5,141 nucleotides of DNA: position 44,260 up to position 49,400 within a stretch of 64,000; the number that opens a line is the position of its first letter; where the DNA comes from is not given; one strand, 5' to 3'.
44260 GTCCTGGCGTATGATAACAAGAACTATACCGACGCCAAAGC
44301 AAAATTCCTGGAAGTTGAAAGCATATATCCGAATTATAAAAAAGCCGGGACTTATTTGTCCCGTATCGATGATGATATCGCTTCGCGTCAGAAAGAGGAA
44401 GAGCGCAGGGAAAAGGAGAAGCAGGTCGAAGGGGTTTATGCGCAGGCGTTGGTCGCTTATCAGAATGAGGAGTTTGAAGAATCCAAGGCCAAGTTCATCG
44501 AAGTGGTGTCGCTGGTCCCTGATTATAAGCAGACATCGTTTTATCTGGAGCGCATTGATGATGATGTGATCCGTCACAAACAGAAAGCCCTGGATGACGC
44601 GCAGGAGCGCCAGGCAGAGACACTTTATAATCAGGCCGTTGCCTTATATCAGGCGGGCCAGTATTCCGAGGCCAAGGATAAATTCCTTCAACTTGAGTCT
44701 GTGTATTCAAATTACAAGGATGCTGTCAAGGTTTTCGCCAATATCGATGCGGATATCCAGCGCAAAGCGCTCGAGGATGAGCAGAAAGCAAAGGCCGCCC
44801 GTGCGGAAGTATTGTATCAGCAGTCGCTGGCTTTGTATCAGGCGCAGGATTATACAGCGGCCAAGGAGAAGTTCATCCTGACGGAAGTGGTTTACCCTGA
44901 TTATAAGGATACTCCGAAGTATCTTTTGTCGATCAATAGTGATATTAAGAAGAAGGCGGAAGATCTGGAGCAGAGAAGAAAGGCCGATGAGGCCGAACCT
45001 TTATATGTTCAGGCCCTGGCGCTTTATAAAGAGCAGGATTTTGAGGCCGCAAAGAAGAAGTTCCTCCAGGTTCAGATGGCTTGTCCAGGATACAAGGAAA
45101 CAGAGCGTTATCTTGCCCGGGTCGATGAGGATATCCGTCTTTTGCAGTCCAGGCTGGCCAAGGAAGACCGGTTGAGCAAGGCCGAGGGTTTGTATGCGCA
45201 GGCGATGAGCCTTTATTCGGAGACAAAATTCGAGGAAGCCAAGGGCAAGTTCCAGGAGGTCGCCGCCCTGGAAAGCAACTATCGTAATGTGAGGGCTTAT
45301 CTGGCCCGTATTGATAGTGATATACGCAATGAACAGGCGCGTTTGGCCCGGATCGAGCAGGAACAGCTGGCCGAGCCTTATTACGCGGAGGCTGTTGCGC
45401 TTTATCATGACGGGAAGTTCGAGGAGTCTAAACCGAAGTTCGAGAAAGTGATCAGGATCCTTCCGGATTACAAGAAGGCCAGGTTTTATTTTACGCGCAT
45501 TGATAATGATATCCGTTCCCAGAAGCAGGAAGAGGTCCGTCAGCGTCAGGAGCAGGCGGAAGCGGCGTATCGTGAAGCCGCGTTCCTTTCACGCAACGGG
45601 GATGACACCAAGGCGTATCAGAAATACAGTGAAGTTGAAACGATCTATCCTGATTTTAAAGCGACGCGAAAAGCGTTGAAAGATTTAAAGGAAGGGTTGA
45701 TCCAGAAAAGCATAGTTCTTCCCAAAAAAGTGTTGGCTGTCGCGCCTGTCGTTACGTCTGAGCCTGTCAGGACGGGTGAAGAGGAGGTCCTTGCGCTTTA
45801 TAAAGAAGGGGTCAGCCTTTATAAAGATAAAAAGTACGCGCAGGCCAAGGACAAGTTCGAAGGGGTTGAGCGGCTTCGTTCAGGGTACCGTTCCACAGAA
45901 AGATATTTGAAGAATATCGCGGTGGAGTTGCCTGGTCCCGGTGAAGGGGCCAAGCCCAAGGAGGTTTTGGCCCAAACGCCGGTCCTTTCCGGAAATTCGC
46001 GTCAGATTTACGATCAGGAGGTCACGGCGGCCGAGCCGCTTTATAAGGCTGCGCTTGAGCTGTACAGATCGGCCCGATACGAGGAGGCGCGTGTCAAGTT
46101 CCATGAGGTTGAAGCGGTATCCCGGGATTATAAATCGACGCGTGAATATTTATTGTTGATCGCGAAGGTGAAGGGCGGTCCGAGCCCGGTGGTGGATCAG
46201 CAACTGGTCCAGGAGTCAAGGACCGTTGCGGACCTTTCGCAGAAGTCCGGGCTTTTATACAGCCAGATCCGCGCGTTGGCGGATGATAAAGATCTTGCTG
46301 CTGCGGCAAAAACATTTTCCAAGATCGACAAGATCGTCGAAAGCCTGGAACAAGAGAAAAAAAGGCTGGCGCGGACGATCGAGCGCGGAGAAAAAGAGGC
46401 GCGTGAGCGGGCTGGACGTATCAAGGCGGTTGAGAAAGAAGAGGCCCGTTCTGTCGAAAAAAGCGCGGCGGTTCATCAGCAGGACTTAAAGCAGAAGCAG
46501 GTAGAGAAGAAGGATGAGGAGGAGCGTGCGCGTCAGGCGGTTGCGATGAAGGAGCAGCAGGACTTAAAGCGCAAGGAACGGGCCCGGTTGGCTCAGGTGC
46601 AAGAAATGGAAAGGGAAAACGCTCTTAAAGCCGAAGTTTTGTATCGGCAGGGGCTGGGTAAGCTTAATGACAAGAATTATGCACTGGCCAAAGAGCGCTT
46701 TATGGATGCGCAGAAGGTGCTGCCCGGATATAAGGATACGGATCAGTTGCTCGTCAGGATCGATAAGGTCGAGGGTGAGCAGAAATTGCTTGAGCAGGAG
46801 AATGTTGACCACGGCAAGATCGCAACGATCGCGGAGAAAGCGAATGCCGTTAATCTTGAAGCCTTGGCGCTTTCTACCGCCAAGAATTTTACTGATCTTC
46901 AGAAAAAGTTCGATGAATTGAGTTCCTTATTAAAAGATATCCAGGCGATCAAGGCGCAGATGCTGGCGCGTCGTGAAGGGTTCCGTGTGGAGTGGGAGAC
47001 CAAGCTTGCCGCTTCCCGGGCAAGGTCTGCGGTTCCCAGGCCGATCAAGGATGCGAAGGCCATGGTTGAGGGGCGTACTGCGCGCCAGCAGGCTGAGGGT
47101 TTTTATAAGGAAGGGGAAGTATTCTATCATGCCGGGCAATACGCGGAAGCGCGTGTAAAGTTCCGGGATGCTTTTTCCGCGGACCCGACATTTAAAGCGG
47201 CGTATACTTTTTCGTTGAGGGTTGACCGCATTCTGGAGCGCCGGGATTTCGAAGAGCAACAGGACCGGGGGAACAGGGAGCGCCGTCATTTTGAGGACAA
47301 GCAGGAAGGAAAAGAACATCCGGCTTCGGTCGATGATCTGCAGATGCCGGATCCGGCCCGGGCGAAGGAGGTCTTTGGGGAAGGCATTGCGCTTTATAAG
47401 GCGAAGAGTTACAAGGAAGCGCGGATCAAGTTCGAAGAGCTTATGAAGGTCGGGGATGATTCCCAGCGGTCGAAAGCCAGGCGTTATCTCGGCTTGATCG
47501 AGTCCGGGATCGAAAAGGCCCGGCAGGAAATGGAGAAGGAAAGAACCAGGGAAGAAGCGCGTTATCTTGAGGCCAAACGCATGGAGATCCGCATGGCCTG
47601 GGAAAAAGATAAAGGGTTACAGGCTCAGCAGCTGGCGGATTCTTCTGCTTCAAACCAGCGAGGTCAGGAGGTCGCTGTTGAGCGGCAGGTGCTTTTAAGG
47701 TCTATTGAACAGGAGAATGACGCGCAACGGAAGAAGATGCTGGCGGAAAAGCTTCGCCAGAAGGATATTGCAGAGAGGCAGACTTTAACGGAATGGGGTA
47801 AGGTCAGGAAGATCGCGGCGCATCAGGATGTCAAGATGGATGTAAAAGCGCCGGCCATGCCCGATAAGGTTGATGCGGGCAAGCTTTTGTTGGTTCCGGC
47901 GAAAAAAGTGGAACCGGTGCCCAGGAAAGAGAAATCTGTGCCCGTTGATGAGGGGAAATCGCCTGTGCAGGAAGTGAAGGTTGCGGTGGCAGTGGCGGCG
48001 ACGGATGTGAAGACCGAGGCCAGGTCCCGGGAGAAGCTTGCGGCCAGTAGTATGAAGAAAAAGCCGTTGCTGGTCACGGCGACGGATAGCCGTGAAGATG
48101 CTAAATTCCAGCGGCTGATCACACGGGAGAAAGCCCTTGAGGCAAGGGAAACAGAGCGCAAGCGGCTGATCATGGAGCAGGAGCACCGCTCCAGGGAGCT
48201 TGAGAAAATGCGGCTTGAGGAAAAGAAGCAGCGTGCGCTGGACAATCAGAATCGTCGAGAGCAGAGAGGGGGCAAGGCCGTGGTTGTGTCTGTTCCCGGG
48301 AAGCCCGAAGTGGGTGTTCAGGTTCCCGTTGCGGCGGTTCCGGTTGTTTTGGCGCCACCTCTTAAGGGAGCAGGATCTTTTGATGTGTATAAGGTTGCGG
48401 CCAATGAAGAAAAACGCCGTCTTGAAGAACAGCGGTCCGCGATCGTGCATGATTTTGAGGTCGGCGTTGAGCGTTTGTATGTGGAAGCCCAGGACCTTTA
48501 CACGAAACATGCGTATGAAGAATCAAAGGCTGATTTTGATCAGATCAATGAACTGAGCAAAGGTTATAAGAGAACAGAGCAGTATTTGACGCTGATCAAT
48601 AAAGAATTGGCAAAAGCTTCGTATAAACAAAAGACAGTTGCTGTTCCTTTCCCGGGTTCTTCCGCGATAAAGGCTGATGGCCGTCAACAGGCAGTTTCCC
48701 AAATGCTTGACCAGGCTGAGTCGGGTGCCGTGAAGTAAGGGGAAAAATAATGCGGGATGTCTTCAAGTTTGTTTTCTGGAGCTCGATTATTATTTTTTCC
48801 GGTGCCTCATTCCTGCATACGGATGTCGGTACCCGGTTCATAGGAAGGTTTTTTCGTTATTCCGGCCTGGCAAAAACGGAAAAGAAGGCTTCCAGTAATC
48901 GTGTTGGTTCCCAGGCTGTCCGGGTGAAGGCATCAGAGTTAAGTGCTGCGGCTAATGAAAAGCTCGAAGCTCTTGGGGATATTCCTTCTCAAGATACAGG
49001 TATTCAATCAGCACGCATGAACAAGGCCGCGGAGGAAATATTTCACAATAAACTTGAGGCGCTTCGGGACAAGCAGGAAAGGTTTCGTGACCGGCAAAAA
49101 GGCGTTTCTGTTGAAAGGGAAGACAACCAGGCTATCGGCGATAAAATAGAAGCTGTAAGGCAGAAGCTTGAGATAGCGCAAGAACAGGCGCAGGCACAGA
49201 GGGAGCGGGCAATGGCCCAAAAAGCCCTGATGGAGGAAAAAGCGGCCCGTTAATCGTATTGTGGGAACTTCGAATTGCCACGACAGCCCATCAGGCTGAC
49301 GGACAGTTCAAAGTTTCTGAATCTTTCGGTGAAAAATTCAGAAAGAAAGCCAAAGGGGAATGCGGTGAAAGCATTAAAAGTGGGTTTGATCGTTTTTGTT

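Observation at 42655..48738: About 20 tandem copies of an undescribed helical repeat ('................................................') in a 2027-aa lipoprotein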

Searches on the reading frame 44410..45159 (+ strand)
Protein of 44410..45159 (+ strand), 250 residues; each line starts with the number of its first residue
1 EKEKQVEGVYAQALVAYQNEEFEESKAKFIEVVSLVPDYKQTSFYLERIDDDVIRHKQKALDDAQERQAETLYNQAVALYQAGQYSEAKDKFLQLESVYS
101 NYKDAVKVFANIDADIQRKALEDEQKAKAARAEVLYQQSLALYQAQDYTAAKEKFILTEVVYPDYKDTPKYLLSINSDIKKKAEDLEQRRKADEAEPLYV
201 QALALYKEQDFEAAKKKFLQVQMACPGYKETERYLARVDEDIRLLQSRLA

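Call 33: predict_structure(alignment_id=A1)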
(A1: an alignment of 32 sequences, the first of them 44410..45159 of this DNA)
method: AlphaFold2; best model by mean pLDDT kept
length: 250 residues; sequences in the alignment: 32
mean_pLDDT: 94.3   pTM: 0.63
mean pLDDT of the five models: 94.3, 94.0, 93.2, 93.1, 91.8
residues with pLDDT >= 90: 230; 70-90: 20; 50-70: 0; < 50: 0
segments of 3 or more residues with pLDDT < 50: none
pLDDT, mean of each block of 10 residues (from residue 1): 91 95 95 93 93 93 94 95 94 92 82 93 96 98 98 98 97 97 95 96 96 96 94 94 91
secondary structure, 60 per line:
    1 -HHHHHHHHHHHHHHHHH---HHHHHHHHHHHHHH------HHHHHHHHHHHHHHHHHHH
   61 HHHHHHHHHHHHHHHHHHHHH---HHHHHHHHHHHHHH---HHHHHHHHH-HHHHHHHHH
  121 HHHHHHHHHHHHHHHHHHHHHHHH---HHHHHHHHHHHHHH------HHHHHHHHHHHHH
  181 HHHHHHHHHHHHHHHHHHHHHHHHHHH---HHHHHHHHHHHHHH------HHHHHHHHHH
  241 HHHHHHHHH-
elements in order: H2-18 H22-35 H42-81 H85-98 H102-110 H112-144 H148-161 H168-207 H211-224 H231-249

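Call 36: fold_search(model_id=the predicted structure, library=pdb)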
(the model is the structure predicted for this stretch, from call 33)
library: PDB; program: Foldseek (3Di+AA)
matches with E <= 10: 1188; with E <= 0.001: 5
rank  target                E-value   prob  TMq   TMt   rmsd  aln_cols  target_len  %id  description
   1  9qhc_A                1.0e-04  1.00  0.20  0.18  30.9       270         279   21  Crystal structure of 8-repeat CTPR protein with eliminated coordination sites (released 2025-10-22)
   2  8chy                  1.8e-04  1.00  0.20  0.18  29.5       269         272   22  Crystal structure of an 8-repeat consensus TPR superhelix with Zinc. (released 2024-02-21)
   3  9qhc_B                1.9e-04  1.00  0.19  0.18  30.7       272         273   20  Crystal structure of 8-repeat CTPR protein with eliminated coordination sites (released 2025-10-22)
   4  9qhb                  2.6e-04  1.00  0.20  0.18  30.7       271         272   21  Crystal structure of 16-repeat CTPR protein with eliminated coordination sites (released 2025-10-22)
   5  3qky                  7.2e-04  1.00  0.20  0.20  32.2       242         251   15  Crystal structure of Rhodothermus marinus BamD (released 2011-04-20)
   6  8dtg_B                1.5e-03  1.00  0.21  0.08  28.5       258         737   14  Cryo-EM structure of Arabidopsis SPY alternative conformation 1 (released 2023-03-08)
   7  2y4t_B                1.8e-03  1.00  0.21  0.13  35.0       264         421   14  Crystal structure of the human co-chaperone P58(IPK) (released 2011-08-10)
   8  2y4t_A                1.8e-03  1.00  0.21  0.12  35.2       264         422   13  Crystal structure of the human co-chaperone P58(IPK) (released 2011-08-10)
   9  7ntf_A                3.8e-03  0.99  0.19  0.06  34.9       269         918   17  Cryo-EM structure of unliganded O-GlcNAc transferase (released 2021-11-17)
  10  6eou                  4.0e-03  1.00  0.20  0.15  32.0       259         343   17  O-GlcNAc transferase TPR domain with the intellectual disability associated mutation L254F (released 2018-05-09)
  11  1w3b_B                4.6e-03  0.99  0.20  0.14  32.0       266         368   16  The superhelical TPR domain of O-linked GlcNAc transferase reveals structural similarities to importin alpha. (released 2004-09-09)
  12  8dtg_A                5.1e-03  1.00  0.20  0.07  28.0       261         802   16  Cryo-EM structure of Arabidopsis SPY alternative conformation 1 (released 2023-03-08)
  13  7kw7_E                5.1e-03  0.99  0.22  0.18  25.6       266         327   15  Atomic cryoEM structure of Hsp90-Hsp70-Hop-GR (released 2021-12-08)
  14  2y4u                  5.3e-03  1.00  0.23  0.14  32.1       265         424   15  Crystal structure of human P58(IPK) in space group P312 (released 2011-08-10)
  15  5efr                  5.3e-03  1.00  0.19  0.13  33.1       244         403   14  Crystal Structure of a BamA-BamD fusion (released 2016-01-27)
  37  2xev_C                2.0e-02  1.00  0.17  0.34  28.4       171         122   16  Crystal structure of the TPR domain of Xanthomonas campestris ybgF (released 2010-09-15)
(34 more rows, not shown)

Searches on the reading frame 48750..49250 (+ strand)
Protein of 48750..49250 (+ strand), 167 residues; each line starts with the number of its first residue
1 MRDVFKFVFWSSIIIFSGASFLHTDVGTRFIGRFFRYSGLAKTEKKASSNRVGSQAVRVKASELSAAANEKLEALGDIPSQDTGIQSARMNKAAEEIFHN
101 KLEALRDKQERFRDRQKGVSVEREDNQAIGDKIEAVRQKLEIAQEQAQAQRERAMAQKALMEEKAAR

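Call 6: search_protein_families(library=pfam, proteins=[window:48750-49250:+], max_evalue=0.01)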
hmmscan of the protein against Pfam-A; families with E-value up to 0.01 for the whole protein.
window:48750-49250:+ (167 aa): 0 families

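Call 44: search_protein_families(library=pfam, proteins=[window:48750-49250:+], max_evalue=5)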
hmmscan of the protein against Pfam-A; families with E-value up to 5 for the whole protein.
window:48750-49250:+ (167 aa): 2 families
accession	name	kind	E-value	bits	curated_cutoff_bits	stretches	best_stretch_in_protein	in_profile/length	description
PF25541.1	TBCA_PH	-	0.1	12.7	27.8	1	95-164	4-72/139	PH domain-containing proteins, TBCA domain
PF00828.25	Ribosomal_L27A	-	0.11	13.4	21.5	1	55-76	47-68/72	Ribosomal proteins 50S-L15, 50S-L18e, 60S-L27A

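Call 90: search_protein_families(library=ncbifam, proteins=[window:48750-49250:+], max_evalue=0.01)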
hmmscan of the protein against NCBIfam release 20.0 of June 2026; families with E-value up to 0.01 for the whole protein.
window:48750-49250:+ (167 aa): 0 families
